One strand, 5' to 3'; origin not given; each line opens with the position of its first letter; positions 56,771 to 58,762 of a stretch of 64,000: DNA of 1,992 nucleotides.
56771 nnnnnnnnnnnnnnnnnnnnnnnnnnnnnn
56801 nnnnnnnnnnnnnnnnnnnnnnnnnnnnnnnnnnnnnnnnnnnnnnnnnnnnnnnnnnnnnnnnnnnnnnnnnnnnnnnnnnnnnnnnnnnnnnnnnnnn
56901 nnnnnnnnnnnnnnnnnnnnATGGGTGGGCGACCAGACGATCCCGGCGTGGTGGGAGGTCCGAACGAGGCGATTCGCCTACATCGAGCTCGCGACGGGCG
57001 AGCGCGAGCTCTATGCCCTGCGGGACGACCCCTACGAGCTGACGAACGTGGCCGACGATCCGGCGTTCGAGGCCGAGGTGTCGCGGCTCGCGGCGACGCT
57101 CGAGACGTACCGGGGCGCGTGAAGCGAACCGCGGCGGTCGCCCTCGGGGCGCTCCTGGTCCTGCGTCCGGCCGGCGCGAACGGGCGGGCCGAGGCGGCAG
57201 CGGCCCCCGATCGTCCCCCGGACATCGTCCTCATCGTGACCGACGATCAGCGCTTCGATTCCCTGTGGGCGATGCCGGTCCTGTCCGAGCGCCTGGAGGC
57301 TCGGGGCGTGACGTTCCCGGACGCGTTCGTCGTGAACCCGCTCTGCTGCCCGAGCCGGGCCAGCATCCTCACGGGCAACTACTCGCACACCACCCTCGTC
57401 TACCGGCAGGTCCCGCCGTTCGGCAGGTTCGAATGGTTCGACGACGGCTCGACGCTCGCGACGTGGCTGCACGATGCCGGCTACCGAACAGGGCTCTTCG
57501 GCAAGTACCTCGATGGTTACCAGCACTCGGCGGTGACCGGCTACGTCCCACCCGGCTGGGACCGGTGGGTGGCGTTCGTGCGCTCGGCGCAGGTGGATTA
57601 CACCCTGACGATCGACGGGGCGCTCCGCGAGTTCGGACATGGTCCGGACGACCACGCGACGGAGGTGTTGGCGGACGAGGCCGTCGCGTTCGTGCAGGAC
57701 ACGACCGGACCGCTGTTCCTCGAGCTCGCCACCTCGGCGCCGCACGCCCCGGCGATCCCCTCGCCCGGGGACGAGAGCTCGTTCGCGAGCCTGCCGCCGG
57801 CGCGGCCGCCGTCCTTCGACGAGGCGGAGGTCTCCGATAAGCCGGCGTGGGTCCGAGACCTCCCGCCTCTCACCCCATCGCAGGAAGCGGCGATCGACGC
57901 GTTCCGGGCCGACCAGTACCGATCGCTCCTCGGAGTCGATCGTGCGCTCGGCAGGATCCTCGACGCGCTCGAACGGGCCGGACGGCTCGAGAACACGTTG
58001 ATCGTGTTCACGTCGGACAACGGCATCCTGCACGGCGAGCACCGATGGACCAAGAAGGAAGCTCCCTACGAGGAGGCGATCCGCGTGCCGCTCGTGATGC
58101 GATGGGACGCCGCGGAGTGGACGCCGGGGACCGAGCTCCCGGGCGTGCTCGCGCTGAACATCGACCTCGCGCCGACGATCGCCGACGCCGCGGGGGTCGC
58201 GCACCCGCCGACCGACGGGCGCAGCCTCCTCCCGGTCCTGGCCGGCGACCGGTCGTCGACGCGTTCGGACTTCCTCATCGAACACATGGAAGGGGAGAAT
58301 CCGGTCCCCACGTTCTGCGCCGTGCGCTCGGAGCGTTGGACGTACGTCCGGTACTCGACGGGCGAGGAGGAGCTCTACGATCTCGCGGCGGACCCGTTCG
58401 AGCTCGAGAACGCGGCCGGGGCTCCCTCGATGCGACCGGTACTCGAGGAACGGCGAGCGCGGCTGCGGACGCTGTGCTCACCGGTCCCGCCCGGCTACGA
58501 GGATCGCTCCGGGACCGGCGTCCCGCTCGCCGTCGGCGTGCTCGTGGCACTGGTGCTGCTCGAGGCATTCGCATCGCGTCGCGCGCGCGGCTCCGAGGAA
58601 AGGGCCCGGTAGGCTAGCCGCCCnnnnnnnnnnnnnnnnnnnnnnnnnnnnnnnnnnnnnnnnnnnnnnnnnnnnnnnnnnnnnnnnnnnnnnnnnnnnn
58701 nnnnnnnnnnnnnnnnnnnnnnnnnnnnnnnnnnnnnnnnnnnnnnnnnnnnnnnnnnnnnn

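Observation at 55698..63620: Accessory cluster: two sulfatases, two convergent PlcC/AcpA phosphoesterases, secreted beta-barrel, KamA-family radical SAM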

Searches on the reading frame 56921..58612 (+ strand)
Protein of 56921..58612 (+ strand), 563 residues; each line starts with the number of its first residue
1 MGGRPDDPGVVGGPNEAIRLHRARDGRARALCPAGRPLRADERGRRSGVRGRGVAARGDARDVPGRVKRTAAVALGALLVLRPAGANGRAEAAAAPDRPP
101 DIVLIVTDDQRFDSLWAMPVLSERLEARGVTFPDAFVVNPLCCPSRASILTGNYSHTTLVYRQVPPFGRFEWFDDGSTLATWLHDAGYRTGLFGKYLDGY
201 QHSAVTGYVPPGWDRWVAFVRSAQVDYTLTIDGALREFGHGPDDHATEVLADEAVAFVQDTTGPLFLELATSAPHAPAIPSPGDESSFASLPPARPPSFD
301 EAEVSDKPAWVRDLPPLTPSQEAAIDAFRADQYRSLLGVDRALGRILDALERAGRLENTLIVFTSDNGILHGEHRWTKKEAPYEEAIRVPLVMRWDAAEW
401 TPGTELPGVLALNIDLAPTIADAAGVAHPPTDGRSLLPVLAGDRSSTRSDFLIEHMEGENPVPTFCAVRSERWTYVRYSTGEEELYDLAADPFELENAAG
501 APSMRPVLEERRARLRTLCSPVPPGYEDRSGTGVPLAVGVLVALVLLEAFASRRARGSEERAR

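Call 3: search_protein_families(library=pfam, proteins=[window:56921-58612:+], max_evalue=0.01)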
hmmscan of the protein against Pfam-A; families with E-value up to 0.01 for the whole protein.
window:56921-58612:+ (563 aa): 3 families
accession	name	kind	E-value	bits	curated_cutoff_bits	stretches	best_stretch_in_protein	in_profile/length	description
PF00884.28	Sulfatase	-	1.8e-42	146.1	25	1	100-426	1-301/301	Sulfatase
PF16347.10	SGSH_C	-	1.3e-22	81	29.3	1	372-517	1-150/154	N-sulphoglucosamine sulphohydrolase, C-terminal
PF01663.27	Phosphodiest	-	1.6e-05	25.1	23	1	337-380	189-229/342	Type I phosphodiesterase / nucleotide pyrophosphatase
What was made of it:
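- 57119..58612 (+): Sulf2: paralogous Cys-type S1 sulfatase with a signal peptide and a conserved C-terminal membrane anchor. PF00884 at 146 bits plus SGSH_C (call 3).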

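Call 5: search_protein_families(library=ncbifam, proteins=[window:57119-58612:+], max_evalue=0.01)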
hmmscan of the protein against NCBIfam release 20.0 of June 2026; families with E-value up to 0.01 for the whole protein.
window:57119-58612:+ (497 aa): 5 families
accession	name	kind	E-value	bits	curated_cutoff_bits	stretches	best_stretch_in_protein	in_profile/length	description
NF010322.0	PRK13759.1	equivalog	6.3e-45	153.6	481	2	174-449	175-453/486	arylsulfatase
TIGR03417.1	chol_sulfatase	equivalog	1.2e-35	123.4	433.45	2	255-447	244-434/500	choline-sulfatase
NF045661.1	HdlasePehA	equivalog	1.5e-30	106.3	900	2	255-443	273-475/506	phosphoric/sulfuric ester hydrolase PehA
NF052527.1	Mn_arylsulf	exception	1.8e-25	89.8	850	2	177-449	176-448/479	manganese-dependent arylsulfatase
NF038282.1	LapC_YejM_PbgA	exception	2.3e-05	22.9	825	1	267-331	415-477/584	LPS biosynthesis-modulating metalloenzyme YejM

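Call 37: search_solved_structures(query=window:57119-58612:+, max_evalue=1e-20, show_alignments=0)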
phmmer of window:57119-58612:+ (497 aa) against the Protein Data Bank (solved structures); distinct sequences matched with E-value up to 1e-20: 25.
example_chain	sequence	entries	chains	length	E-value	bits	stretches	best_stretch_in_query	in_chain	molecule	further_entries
9s8y_A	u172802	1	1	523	2.5e-39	138.8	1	261-469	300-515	Sulfatase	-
5g2v_A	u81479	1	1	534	2.9e-39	138.6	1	262-437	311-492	N-ACETYLGLUCOSAMINE-6-SULFATASE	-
7ebp_A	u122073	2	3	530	3.7e-39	138.2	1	261-469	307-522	Sulfatase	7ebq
6hr5_A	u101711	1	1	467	2.7e-37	132.1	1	29-452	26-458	Alpha-L-rhamnosidase/sulfatase (GH78)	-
7p24_AAA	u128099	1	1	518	1.6e-35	126.3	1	262-452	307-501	Mucin-desulfating sulfatase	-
7oz8_AAA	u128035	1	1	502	1.3e-34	123.2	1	191-449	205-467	Choline-sulfatase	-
9s03_A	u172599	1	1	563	5e-31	111.4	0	264-434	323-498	Putative sulfatase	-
6fny_A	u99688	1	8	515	5.3e-26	94.8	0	265-437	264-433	Choline-sulfatase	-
7lha_A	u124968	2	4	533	6.8e-26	94.5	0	258-384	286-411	Exo-L-galactose-6-sulfatase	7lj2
7snj_A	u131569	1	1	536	1.9e-25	93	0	265-410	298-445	Arylsulfatase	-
7sno_A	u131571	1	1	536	2.4e-25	92.7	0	265-410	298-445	Arylsulfatase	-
7all_AAA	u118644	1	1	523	2.5e-25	92.6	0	29-218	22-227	Arylsulfatase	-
6g5z_A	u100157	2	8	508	1e-24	90.6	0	265-437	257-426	Choline-sulfatase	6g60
6prm_A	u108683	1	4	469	1e-24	90.6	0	269-433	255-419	exo-4S-kappa carrageenan S1 sulfatase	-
7pth_A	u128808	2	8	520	1.1e-24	90.4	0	265-437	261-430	Choline sulfatase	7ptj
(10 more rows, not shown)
